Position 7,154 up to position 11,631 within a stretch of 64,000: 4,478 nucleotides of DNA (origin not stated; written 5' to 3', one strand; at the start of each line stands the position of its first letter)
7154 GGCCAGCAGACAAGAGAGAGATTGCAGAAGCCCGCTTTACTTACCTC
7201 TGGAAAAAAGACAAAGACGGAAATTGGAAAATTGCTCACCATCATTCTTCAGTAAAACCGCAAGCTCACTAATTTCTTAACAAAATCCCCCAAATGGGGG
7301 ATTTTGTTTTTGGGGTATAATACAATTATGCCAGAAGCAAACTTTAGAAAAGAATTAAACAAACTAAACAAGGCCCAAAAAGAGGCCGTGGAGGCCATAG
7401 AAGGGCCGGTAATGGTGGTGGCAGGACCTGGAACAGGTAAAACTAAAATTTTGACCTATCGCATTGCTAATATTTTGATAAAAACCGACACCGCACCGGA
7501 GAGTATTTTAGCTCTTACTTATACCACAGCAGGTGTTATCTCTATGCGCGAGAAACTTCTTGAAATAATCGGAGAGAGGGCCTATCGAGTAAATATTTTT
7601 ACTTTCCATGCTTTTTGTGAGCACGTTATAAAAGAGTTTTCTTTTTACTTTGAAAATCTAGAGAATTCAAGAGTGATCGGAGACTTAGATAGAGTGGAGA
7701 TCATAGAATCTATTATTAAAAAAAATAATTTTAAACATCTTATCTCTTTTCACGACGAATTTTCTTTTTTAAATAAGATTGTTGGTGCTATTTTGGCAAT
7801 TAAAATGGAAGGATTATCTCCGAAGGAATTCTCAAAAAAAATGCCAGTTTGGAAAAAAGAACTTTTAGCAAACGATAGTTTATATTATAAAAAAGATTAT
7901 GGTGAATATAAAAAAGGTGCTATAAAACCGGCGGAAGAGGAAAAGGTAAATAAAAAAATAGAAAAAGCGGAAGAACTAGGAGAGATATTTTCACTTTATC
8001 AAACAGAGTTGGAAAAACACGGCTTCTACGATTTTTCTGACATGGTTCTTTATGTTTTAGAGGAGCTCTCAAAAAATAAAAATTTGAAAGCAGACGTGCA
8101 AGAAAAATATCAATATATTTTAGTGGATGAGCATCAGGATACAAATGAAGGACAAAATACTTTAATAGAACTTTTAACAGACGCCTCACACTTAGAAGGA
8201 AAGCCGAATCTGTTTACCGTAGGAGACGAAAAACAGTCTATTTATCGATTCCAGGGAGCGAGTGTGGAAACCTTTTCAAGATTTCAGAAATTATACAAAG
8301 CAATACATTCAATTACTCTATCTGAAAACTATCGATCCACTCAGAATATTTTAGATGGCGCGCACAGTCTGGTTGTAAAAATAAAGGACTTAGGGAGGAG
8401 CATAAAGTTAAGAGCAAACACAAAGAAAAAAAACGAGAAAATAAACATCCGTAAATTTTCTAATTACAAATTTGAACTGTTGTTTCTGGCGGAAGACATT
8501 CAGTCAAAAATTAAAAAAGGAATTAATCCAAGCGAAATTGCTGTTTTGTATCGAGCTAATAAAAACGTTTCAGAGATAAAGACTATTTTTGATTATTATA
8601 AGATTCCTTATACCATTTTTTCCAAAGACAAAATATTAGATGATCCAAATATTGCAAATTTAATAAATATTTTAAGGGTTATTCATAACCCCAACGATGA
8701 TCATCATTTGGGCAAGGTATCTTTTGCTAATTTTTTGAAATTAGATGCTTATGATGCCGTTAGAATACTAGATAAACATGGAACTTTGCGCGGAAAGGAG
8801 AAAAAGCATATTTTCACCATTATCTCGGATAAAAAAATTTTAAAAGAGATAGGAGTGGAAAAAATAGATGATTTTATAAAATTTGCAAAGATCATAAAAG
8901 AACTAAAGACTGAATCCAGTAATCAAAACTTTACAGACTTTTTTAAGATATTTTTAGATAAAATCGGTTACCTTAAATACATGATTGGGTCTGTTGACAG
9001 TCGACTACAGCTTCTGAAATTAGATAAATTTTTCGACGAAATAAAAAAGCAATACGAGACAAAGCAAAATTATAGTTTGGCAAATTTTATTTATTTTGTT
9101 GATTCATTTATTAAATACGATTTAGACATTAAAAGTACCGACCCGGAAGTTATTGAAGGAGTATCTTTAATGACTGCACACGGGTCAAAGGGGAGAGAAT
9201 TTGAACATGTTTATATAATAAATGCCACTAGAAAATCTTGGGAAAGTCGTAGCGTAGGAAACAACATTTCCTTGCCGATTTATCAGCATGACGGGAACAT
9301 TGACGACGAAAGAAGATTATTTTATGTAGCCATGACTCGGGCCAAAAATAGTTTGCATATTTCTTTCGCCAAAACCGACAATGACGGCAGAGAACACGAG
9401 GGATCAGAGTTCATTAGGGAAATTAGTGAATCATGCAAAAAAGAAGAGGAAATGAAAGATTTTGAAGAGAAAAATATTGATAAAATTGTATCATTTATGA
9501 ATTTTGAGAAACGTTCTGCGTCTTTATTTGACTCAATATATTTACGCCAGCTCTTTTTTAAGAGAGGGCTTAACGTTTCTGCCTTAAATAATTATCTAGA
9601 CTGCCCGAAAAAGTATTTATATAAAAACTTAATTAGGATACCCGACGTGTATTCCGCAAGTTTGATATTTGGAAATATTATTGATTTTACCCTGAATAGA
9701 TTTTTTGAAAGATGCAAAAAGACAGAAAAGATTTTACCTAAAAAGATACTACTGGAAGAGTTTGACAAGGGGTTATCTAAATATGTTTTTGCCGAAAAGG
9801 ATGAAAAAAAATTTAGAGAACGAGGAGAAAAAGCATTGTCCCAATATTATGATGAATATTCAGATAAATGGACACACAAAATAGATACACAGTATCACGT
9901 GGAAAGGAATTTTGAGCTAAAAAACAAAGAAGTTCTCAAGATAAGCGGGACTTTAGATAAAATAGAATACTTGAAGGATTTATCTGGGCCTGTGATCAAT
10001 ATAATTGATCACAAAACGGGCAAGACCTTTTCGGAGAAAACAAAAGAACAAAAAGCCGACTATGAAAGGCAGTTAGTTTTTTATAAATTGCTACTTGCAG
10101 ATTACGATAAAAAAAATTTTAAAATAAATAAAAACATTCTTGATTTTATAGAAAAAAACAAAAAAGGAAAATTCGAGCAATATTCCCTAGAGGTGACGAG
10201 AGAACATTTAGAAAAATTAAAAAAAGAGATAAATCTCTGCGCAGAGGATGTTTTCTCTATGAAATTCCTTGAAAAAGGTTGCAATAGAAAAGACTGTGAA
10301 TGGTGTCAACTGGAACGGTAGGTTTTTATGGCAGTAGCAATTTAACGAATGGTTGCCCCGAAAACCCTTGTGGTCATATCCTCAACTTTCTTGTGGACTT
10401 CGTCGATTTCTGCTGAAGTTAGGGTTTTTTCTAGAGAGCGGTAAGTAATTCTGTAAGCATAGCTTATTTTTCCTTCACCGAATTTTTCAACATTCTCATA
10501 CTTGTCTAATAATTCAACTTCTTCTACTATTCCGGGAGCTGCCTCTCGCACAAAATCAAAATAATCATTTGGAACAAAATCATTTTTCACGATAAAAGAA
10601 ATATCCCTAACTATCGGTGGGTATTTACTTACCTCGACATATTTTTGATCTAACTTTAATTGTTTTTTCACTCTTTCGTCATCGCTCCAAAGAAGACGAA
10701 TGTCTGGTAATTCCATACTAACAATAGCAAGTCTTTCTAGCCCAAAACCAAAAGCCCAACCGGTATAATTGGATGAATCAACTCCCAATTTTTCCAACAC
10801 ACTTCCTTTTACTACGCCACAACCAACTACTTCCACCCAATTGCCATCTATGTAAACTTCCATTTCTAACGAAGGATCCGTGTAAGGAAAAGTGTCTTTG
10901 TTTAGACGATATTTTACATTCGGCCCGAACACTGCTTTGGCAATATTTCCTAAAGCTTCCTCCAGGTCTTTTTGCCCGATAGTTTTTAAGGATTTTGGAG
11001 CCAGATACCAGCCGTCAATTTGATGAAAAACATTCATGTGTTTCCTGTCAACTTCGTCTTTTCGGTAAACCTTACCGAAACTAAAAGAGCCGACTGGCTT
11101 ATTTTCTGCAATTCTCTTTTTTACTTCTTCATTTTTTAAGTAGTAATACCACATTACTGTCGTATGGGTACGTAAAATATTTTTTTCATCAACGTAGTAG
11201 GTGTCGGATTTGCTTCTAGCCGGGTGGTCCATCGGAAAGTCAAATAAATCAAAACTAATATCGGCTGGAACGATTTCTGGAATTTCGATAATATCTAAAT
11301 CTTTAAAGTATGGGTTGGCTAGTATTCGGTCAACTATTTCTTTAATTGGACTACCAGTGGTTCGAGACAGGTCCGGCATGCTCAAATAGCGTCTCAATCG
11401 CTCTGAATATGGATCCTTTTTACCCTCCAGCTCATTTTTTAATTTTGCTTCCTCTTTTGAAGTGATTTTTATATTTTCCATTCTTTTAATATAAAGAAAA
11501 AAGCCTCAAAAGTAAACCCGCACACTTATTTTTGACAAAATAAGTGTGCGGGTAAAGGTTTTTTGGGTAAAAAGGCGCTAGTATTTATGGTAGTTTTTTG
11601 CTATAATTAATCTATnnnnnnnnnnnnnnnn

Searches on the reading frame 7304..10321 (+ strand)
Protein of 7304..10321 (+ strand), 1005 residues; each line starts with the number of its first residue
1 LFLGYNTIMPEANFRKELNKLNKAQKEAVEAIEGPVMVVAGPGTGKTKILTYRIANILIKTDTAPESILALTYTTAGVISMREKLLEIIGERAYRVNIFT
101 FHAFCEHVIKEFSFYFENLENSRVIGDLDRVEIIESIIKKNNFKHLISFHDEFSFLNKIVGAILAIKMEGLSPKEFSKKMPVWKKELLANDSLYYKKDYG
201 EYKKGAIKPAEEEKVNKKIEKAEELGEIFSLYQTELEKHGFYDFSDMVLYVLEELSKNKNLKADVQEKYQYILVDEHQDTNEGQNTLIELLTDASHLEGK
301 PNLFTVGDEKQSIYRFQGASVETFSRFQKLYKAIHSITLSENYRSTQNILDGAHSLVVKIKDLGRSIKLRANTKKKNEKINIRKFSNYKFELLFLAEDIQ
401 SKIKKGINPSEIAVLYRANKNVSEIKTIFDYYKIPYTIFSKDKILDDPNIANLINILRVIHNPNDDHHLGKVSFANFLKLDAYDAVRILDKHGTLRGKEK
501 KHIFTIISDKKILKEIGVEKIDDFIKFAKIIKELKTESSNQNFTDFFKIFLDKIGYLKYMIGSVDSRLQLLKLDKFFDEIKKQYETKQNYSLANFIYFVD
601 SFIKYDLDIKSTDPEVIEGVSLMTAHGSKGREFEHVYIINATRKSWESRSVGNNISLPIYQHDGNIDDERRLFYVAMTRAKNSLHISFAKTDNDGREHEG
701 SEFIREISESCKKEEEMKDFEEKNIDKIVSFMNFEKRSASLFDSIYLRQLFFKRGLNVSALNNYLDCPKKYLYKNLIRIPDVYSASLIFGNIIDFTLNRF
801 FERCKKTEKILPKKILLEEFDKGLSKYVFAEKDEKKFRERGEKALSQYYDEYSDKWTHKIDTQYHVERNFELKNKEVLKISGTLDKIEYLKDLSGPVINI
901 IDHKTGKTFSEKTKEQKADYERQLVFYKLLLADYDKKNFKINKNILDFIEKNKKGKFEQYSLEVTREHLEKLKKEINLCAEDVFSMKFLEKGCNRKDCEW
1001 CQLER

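Call 8: search_protein_families(library=pfam, proteins=[window:7304-10321:+], max_evalue=0.00001)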
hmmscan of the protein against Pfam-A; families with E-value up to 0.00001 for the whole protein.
window:7304-10321:+ (1005 aa): 6 families
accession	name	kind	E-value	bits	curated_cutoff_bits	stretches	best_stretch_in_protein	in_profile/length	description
PF00580.27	UvrD-helicase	-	4.7e-63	213.8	23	1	21-331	1-270/271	UvrD/REP helicase N-terminal domain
PF13361.12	UvrD_C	-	2.7e-37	129.5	25.6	1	337-690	1-349/350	UvrD-like helicase C-terminal domain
PF12705.13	PDDEXK_1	-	3.6e-20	73.4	22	1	756-1003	2-242/247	PD-(D/E)XK nuclease superfamily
PF13245.12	AAA_19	-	3.8e-18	66.4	25.1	1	25-316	1-133/134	AAA domain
PF13538.12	UvrD_C_2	-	4.7e-08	33.2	27.4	0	665-686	30-51/52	UvrD-like helicase C-terminal domain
PF01443.25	Viral_helicase1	-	6.1e-06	26.7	21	0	619-686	176-226/228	Viral superfamily 1 RNA helicase core domain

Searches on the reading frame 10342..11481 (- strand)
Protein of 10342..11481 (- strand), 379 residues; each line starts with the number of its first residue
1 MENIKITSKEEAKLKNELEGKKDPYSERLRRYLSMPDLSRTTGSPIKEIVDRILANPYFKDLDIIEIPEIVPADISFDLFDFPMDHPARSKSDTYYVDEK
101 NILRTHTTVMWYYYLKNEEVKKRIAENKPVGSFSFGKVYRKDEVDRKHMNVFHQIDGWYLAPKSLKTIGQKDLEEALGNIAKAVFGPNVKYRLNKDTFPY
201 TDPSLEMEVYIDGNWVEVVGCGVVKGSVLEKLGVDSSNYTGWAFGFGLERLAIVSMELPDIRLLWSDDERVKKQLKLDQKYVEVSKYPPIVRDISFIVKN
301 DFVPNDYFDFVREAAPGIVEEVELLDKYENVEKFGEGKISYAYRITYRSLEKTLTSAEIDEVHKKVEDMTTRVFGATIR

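Call 40: search_protein_families(library=pfam, proteins=[window:10342-11481:-], max_evalue=0.001)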
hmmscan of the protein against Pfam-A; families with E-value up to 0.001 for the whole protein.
window:10342-11481:- (379 aa): 2 families
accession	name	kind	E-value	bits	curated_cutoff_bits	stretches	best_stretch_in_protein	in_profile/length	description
PF01409.25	tRNA-synt_2d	-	2.1e-54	185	19.8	1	46-274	19-245/246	tRNA synthetases class II core domain (F)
PF03147.19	FDX-ACB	-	3.5e-22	79.1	31.1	1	285-379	1-94/94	Ferredoxin-fold anticodon binding domain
